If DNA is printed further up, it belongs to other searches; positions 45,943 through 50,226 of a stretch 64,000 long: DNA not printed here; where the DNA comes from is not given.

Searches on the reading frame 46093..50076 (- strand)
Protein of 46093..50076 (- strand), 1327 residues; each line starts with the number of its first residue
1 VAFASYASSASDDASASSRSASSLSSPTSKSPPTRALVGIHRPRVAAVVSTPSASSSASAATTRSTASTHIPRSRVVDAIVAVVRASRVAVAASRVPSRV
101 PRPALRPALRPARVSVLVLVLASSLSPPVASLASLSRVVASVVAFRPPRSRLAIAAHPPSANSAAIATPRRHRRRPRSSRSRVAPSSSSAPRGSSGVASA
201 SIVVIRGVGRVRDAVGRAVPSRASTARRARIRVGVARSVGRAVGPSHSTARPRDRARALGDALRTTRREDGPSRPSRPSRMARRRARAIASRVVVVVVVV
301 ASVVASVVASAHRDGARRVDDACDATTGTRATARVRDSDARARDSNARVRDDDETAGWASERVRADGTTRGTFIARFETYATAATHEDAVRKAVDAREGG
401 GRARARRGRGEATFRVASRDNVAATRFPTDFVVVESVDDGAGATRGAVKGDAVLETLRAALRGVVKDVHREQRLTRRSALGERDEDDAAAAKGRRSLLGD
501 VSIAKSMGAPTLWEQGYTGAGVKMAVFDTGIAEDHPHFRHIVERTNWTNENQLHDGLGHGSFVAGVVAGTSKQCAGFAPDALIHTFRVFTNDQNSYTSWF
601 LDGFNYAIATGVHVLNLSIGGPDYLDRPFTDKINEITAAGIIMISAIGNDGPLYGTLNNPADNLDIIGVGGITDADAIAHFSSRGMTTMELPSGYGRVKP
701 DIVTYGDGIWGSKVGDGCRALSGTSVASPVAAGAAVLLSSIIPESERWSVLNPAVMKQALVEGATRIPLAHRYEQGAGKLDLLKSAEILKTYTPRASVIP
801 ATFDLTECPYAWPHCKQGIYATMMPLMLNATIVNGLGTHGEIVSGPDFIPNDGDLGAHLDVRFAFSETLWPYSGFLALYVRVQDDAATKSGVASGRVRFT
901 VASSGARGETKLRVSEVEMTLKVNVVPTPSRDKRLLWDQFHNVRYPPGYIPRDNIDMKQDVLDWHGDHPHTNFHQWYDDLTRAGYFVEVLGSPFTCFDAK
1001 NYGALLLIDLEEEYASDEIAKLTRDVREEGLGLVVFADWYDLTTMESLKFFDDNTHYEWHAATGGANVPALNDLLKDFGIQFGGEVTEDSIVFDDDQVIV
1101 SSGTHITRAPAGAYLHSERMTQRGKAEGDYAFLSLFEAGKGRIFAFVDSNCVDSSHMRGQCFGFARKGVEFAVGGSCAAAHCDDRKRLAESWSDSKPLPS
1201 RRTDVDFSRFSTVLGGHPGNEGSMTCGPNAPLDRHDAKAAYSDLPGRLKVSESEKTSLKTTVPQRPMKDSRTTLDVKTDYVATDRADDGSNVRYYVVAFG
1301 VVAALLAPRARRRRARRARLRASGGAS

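Call 63: search_protein_families(library=pfam, proteins=[window:46093-50076:-], max_evalue=0.00001)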
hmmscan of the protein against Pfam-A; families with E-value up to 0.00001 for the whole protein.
window:46093-50076:- (1327 aa): 3 families
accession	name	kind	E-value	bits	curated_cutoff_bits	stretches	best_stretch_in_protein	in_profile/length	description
PF23090.1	MBTPS1_4th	-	1.5e-97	326.8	27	1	929-1174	1-262/275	MBTPS1, fourth GATase-like domain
PF23094.2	MBTPS1_3rd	-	8.3e-46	155.4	27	1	799-928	1-130/130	MBTPS1, third Ig-like domain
PF00082.27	Peptidase_S8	-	1.9e-39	136.2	21.8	1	519-778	1-288/288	Subtilase family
